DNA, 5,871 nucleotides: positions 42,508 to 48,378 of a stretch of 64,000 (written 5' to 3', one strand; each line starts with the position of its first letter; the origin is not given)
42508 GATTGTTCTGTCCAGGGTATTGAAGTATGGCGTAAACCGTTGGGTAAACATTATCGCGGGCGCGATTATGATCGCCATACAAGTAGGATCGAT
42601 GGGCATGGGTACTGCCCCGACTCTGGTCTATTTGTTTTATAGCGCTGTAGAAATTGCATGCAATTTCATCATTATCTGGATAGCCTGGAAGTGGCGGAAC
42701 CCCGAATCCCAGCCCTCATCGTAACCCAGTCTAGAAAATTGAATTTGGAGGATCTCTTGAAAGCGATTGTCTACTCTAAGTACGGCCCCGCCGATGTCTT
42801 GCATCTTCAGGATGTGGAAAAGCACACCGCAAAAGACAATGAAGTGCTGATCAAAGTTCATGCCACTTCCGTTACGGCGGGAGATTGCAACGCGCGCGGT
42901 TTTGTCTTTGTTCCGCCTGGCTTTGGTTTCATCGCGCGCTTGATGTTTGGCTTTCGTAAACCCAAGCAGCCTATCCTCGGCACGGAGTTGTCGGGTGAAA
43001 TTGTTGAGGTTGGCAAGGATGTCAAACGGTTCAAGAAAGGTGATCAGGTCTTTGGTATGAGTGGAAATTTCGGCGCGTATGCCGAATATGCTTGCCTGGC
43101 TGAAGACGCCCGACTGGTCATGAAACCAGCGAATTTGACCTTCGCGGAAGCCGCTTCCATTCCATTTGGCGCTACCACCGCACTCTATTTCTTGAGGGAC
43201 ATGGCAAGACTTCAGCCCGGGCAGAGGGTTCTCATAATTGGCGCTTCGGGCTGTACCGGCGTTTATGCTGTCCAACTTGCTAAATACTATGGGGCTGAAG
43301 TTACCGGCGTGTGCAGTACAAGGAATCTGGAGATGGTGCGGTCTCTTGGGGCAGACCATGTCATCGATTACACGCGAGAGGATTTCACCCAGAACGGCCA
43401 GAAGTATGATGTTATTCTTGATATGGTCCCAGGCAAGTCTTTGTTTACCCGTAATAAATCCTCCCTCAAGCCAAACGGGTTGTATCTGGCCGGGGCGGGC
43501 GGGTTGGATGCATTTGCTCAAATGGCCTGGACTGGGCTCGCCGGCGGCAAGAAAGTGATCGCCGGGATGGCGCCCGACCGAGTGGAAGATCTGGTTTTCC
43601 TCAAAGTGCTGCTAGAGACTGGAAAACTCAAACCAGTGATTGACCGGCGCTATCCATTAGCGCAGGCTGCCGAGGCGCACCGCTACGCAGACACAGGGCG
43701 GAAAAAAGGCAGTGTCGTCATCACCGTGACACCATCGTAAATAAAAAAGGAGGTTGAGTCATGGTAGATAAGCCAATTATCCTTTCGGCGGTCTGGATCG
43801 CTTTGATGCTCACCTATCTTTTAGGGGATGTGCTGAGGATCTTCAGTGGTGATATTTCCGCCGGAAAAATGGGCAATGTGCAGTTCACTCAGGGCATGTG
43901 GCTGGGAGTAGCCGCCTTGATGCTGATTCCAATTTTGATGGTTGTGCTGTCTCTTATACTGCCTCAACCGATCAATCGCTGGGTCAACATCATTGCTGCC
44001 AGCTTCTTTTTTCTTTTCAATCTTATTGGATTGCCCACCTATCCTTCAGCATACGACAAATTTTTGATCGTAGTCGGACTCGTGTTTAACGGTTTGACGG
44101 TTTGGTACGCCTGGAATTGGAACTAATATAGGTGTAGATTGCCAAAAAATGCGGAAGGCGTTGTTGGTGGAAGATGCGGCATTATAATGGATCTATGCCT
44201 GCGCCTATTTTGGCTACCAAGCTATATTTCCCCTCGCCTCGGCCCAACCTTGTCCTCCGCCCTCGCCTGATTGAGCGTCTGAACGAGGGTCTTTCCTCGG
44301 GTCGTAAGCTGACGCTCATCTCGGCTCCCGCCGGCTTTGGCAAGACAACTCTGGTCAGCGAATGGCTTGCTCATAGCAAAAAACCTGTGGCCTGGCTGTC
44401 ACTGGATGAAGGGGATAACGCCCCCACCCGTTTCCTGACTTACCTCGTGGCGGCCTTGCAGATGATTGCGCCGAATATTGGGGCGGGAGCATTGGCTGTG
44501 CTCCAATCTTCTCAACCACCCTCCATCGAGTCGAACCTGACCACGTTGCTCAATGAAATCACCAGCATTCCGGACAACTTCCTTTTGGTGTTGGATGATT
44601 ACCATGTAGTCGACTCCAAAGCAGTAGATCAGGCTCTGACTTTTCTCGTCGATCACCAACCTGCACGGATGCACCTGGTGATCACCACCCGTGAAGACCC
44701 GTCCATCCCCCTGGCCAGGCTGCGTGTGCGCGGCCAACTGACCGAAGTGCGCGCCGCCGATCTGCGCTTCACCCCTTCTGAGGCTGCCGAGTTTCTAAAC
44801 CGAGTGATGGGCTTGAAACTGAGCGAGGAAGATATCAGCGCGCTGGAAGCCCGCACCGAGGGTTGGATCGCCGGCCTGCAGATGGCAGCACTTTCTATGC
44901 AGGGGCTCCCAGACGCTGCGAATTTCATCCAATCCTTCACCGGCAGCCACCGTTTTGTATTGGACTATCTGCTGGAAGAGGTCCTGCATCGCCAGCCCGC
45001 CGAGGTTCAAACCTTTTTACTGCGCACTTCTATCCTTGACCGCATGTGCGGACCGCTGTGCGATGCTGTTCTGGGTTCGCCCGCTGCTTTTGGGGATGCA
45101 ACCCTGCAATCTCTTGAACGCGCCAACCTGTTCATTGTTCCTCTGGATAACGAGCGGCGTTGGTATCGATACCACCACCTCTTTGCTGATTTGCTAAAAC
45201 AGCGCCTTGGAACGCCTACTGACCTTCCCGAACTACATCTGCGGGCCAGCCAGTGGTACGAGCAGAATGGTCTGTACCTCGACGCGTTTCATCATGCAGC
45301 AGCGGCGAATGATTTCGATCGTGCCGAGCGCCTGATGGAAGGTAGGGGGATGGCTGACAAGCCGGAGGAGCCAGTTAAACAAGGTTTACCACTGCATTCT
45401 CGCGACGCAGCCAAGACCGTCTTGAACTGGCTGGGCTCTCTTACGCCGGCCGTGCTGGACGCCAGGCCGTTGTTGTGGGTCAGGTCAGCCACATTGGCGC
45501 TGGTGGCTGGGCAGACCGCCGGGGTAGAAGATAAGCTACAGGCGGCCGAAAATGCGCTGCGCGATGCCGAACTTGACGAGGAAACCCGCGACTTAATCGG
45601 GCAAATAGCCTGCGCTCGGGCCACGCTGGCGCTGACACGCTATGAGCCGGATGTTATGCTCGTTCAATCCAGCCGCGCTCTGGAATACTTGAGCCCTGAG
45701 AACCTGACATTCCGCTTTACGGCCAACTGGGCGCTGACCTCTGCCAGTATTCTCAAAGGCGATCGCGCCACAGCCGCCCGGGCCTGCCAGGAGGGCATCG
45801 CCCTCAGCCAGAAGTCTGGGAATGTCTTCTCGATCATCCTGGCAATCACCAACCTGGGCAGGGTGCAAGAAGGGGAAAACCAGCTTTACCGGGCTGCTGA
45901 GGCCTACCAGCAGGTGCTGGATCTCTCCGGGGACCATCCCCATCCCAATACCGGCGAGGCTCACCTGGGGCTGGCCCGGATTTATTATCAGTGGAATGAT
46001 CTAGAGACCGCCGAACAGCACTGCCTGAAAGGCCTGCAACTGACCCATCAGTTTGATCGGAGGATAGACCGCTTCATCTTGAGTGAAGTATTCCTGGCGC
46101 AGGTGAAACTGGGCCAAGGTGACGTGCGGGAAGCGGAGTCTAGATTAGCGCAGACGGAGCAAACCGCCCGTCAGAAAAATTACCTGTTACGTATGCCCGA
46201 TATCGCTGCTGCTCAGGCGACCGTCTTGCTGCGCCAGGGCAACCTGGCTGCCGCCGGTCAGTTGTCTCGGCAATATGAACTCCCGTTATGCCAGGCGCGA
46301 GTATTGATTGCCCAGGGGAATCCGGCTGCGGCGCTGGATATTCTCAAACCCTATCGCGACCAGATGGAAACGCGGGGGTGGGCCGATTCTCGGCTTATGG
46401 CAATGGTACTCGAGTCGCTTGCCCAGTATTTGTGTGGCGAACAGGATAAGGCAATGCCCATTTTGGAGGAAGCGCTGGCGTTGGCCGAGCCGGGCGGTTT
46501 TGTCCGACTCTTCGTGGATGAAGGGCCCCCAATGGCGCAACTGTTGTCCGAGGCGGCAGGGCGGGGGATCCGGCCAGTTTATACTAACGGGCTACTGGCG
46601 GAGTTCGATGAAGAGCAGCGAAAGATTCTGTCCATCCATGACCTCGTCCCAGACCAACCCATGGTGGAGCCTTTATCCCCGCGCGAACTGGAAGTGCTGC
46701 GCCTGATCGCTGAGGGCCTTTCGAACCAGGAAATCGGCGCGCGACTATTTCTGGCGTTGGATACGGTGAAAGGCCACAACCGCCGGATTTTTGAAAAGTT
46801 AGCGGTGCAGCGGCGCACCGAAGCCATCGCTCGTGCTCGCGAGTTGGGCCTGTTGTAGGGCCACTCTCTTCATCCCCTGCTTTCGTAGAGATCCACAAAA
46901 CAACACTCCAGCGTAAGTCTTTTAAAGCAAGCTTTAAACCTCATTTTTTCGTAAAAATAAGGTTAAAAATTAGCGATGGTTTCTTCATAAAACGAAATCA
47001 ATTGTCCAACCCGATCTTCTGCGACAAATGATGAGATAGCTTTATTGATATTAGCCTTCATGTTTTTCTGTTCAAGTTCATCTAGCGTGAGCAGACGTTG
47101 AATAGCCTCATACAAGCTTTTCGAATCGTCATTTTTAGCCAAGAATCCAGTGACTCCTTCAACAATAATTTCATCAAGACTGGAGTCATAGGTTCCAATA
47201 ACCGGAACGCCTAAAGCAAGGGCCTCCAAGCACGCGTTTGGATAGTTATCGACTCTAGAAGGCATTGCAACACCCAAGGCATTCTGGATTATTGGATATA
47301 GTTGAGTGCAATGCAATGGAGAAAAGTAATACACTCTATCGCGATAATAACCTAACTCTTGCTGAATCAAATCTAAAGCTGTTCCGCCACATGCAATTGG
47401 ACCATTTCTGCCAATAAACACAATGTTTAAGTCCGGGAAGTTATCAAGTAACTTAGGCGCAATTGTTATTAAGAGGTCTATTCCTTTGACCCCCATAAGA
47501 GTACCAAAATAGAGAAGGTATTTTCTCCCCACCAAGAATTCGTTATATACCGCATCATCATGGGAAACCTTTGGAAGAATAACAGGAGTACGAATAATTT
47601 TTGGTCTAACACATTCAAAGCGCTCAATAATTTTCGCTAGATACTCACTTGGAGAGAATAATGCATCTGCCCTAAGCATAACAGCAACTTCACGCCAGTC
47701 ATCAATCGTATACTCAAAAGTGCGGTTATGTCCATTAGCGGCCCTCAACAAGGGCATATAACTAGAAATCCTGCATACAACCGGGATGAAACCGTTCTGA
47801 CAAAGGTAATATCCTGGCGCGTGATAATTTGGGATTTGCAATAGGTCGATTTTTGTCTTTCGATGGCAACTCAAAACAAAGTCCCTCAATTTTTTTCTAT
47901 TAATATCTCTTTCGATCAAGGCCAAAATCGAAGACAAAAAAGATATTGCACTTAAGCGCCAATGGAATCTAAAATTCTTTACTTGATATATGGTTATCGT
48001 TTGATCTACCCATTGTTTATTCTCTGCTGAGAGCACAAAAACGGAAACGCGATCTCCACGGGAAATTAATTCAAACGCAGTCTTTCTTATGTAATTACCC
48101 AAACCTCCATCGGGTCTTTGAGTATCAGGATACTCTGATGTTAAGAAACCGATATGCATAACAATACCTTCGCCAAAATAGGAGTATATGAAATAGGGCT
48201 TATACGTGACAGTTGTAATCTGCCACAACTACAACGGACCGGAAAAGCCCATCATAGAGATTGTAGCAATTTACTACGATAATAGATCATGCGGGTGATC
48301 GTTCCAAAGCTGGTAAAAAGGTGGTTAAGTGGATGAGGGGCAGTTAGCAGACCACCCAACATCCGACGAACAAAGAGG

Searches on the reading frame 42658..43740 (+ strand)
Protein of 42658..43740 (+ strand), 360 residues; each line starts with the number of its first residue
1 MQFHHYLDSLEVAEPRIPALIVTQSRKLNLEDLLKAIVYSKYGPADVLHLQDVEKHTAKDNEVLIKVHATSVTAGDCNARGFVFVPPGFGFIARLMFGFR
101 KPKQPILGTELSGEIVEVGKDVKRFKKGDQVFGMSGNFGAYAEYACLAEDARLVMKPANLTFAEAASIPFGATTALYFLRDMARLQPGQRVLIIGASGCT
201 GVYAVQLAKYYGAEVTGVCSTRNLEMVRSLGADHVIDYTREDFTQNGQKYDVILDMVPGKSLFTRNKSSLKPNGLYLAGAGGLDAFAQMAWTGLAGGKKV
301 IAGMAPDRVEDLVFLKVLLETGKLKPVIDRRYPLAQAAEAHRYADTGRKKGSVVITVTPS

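Call 84: search_protein_families(library=pfam, proteins=[window:42658-43740:+], max_evalue=0.00001)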
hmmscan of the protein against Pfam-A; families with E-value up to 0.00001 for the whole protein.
window:42658-43740:+ (360 aa): 3 families
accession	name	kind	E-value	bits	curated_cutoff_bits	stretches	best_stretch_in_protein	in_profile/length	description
PF13602.12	ADH_zinc_N_2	-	8.9e-27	95.1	27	1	230-355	1-134/134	Zinc-binding dehydrogenase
PF08240.17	ADH_N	-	3e-14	53.6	23.5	1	60-154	2-100/104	Alcohol dehydrogenase GroES-like domain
PF00107.32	ADH_zinc_N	-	1.2e-12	48.3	31.8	1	201-276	3-85/129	Zinc-binding dehydrogenase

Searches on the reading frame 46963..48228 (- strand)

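Call 84: search_protein_families(library=pfam, proteins=[window:46963-48228:-], max_evalue=0.00001)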
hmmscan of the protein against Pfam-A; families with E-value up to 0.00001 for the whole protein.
window:46963-48228:- (421 aa): 4 families
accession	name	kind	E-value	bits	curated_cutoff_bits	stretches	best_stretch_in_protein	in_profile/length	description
PF00534.26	Glycos_transf_1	-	3e-22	79.4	26.4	1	234-393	14-168/172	Glycosyl transferases group 1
PF13692.12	Glyco_trans_1_4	-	1e-19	71.7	27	1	236-381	2-141/142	Glycosyl transferases group 1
PF13439.12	Glyco_transf_4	-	3.7e-08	34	28.5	1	41-209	2-156/170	Glycosyltransferase Family 4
PF13579.12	Glyco_trans_4_4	-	7.4e-07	30.1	29.7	1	41-212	1-153/158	Glycosyl transferase 4-like domain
